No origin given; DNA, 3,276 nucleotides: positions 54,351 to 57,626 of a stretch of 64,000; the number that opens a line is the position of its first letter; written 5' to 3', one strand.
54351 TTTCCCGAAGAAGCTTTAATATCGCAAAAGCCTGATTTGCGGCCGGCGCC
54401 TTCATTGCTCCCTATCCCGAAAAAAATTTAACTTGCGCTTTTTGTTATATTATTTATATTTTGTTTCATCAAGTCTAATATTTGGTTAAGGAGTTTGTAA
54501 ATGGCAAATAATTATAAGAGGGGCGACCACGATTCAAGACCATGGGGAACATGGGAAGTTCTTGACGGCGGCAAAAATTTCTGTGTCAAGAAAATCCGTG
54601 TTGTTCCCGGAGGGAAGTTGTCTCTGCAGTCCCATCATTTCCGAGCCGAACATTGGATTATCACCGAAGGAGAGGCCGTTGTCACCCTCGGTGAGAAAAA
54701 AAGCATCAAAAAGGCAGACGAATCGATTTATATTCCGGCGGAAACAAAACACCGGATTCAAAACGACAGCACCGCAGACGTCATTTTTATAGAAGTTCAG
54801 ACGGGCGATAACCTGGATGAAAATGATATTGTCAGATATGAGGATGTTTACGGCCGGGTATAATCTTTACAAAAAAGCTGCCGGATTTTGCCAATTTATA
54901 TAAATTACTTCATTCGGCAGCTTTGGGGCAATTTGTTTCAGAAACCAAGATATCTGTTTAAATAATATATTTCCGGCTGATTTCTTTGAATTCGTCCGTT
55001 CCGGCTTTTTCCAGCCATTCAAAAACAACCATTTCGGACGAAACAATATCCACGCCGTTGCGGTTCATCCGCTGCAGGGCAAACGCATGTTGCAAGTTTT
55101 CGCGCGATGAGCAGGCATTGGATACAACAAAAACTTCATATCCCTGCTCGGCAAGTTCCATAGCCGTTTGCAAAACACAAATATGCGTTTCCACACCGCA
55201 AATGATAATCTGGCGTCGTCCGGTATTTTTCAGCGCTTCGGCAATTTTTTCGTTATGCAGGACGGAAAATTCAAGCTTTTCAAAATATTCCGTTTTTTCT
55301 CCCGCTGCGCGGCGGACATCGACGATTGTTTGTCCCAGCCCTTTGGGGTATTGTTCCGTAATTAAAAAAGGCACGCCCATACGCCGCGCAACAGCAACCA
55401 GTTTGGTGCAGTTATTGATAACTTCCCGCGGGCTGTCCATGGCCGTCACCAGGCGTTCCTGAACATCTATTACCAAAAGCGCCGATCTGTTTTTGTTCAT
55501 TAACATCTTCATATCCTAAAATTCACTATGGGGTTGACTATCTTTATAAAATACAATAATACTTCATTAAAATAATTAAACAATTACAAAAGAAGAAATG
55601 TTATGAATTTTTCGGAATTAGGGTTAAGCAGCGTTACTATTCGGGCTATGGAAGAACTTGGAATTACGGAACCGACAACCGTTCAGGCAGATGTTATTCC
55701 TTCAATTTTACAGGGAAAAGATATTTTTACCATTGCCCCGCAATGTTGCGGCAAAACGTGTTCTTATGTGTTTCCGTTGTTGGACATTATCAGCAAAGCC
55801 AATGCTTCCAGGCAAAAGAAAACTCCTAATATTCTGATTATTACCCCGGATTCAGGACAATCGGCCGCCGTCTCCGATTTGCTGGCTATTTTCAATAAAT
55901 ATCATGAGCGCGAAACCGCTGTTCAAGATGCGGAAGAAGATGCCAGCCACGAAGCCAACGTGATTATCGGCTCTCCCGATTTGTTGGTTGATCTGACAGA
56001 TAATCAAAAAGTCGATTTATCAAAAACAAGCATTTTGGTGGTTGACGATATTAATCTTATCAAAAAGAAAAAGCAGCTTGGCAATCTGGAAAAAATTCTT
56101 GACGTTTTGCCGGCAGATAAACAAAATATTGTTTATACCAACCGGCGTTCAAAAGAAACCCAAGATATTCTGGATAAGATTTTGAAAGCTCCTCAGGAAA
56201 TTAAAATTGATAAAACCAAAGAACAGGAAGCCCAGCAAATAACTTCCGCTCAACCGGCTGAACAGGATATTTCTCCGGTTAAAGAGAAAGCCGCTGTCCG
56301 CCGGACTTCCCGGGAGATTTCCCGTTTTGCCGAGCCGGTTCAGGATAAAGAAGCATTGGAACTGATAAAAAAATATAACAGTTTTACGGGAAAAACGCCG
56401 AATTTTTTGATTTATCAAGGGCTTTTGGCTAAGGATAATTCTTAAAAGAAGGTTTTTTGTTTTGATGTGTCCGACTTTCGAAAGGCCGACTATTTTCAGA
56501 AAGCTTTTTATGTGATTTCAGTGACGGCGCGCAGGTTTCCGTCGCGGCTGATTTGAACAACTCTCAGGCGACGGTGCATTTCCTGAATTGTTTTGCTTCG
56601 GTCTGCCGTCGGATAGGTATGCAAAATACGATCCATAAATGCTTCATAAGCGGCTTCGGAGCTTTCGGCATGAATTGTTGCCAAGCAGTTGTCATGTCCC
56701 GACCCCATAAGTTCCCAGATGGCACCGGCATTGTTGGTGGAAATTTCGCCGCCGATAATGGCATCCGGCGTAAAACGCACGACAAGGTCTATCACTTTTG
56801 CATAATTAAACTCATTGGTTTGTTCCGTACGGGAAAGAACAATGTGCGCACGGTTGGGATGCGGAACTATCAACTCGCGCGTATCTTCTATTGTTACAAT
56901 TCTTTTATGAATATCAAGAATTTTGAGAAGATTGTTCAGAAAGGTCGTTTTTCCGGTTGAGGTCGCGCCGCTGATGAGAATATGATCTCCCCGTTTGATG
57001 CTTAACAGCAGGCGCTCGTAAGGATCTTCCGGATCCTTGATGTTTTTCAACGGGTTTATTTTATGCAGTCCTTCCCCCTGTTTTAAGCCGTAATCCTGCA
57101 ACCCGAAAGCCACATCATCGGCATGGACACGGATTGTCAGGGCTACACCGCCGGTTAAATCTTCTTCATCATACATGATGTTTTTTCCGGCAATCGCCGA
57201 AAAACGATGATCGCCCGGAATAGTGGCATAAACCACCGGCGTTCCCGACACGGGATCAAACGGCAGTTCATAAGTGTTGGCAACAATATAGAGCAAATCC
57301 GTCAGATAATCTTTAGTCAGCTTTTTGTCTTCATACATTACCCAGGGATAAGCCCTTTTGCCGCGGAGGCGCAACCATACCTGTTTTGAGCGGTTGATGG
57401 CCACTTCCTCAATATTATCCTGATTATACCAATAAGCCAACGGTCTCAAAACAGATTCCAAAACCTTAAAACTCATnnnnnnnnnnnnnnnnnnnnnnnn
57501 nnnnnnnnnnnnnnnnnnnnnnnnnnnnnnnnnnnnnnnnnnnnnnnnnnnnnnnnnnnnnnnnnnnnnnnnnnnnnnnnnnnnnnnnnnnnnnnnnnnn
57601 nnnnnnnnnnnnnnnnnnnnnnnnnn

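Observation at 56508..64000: Chromosomal T4SS variant: giant repeat VirB10 plus a repeat-only partner plus VirB11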

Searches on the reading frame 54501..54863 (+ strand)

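Call 3: search_protein_families(library=pfam, proteins=[window:54501-54863:+], max_evalue=0.01)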
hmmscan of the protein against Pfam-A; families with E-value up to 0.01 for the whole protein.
window:54501-54863:+ (120 aa): 2 families
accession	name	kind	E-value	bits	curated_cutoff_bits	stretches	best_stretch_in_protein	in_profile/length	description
PF01050.24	MannoseP_isomer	-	2.7e-34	118.3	23.6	1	12-115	13-116/116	Mannose-6-phosphate isomerase C-terminal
PF07883.17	Cupin_2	-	9.6e-12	44.9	27.2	1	33-99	4-69/70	Cupin domain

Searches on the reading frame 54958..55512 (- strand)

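Call 3: search_protein_families(library=pfam, proteins=[window:54958-55512:-], max_evalue=0.01)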
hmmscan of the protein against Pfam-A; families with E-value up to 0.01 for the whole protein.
window:54958-55512:- (184 aa): 1 family
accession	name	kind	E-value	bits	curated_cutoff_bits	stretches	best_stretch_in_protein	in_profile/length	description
PF00857.26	Isochorismatase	-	6.1e-36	124.6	27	1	10-160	1-174/175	Isochorismatase domain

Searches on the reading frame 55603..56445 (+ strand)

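Call 3: search_protein_families(library=pfam, proteins=[window:55603-56445:+], max_evalue=0.01)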
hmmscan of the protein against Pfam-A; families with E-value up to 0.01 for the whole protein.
window:55603-56445:+ (280 aa): 1 family
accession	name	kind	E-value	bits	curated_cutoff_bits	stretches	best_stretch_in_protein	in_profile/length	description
PF00270.35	DEAD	-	1.2e-16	61.4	26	1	25-179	1-157/167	DEAD/DEAH box helicase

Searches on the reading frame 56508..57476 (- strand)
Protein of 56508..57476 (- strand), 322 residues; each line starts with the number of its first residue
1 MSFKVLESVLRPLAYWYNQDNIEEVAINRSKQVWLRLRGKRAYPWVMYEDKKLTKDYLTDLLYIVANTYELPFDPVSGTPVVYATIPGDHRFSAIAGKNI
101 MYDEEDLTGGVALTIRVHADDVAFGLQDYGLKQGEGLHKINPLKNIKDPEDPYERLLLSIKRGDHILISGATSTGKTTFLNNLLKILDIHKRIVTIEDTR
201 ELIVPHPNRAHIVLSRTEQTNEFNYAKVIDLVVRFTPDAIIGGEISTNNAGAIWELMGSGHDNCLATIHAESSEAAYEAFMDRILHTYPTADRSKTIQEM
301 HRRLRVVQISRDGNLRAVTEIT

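Call 3: search_protein_families(library=pfam, proteins=[window:56508-57476:-], max_evalue=0.01)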
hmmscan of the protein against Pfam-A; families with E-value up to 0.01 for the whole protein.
window:56508-57476:- (322 aa): 5 families
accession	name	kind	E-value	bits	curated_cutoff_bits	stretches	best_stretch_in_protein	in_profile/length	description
PF00437.27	T2SSE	-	1.1e-20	74.1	24.9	1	164-276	143-251/370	Type II/IV secretion system protein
PF01580.24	FtsK_SpoIIIE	-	0.0001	22.2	24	1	161-184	36-60/221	FtsK/SpoIIIE family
PF13191.12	AAA_16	-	0.0039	18.1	32.6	1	160-202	19-63/167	AAA ATPase domain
PF02367.23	TsaE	-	0.0042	17.5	26.6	1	154-193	12-51/128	Threonylcarbamoyl adenosine biosynthesis protein TsaE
PF12775.13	AAA_7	-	0.0046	17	25.8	0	158-191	28-61/181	P-loop containing dynein motor region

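Call 25: search_solved_structures(query=window:56508-57476:-, max_evalue=0.001)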
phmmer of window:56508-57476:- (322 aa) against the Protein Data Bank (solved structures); distinct sequences matched with E-value up to 0.001: 18.
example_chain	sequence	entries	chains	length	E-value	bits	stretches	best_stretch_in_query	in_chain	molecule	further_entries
2gza_A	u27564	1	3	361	1.1e-15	61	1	10-285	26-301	Type IV secretion system protein VirB11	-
6bge_A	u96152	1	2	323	1.4e-15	60.7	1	19-278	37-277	VirB11-like protein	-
1g6o_A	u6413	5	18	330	1.5e-15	60.6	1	19-278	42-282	CAG-ALPHA | virB11 homolog | Cag-alfa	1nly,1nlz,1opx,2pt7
8rkd_E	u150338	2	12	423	3e-14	56.3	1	165-302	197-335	Pilus assembly ATPase CpaF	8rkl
8rjf_A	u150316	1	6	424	3e-14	56.3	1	165-302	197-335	Pilus assembly ATPase CpaF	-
9e24_A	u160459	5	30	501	5e-14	55.6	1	165-302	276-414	CpaF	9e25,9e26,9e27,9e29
4ii7_A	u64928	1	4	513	2.1e-12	50.2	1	160-273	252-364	FlaI ATPase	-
4ihq_A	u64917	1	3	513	1.4e-11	47.5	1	160-273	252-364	FlaI ATPase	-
2oap_1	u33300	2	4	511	1.4e-10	44.2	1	154-271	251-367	Type II secretion system protein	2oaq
10my_A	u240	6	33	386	4.9e-09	39.1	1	158-307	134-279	PilT/PilU family type 4a pilus ATPase | Twitching motility protein PilT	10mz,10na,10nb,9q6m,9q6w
6ojx_A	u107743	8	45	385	5.1e-09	39.1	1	153-291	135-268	Twitching motility pilus retraction ATPase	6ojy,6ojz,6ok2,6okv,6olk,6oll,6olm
5zfq_A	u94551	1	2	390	1e-08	38.1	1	162-289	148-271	Twitching motility pilus retraction protein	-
9n32_A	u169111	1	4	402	6.4e-08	35.5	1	143-305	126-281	PilU protein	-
8dze_A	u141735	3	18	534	5.3e-07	32.5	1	167-292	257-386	BfpD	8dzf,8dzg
6gef_A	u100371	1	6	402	3.4e-06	29.8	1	166-318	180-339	Type IV secretion system protein DotB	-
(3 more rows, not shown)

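Call 95: search_protein_families(library=ncbifam, proteins=[window:56508-57476:-], max_evalue=0.01)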
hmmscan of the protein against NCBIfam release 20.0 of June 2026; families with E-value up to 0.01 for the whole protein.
window:56508-57476:- (322 aa): 22 families
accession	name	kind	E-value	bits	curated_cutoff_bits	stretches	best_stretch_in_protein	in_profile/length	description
TIGR02788.1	VirB11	equivalog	1.4e-40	139.2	249.95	1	16-321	1-306/308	P-type DNA transfer ATPase VirB11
NF010475.0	PRK13900.1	equivalog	1.8e-33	116.1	389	1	2-281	4-280/333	type IV secretion system ATPase VirB11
NF010425.0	PRK13851.1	equivalog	6.2e-22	77.9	461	1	6-277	7-277/344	type IV secretion system protein VirB11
TIGR02782.1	TrbB_P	equivalog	4.7e-20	72.1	304.55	1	158-321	131-290/303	P-type conjugative transfer ATPase TrbB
TIGR03819.1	heli_sec_ATPase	hypoth_equivalog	4.9e-19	68.7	373.15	1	162-274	177-291/340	TadA family conjugal transfer-associated ATPase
NF058587.1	archaellum_moto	equivalog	8.9e-19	67.6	550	1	156-272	268-385/527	archaellum flagellar ATPase motor FlaI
NF010469.0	PRK13894.1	subfamily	5.6e-13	48.9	508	1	156-321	142-304/320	conjugal transfer ATPase TrbB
NF041000.1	ATPase_ComGA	equivalog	1.6e-12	47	300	1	165-280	130-242/267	competence type IV pilus ATPase ComGA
NF053672.1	bindosome_BasE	exception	4.2e-12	45.6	1000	1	167-272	274-380/512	bindosome assembly system ATPase subunit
NF010407.0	PRK13833.1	subfamily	8.7e-12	45.1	499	1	163-280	144-259/323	conjugal transfer protein TrbB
TIGR01420.1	pilT_fam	subfamily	8.7e-12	44.9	319.1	1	162-306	122-261/343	PilT/PilU family type 4a pilus ATPase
TIGR02525.1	plasmid_TraJ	equivalog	3e-08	33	368.3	1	150-307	139-292/372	plasmid transfer ATPase TraJ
NF053534.1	T4PilAsmATPsTfpB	equivalog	1e-06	27.4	850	1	165-276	338-445/584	type IV pilus assembly ATPase TfpB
TIGR02533.1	type_II_gspE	equivalog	2.3e-06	26.5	630.25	1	165-283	245-359/486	type II secretion system ATPase GspE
NF007755.0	PRK10436.1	equivalog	1.3e-05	24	617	1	165-274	221-326/465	type II secretion system protein GspE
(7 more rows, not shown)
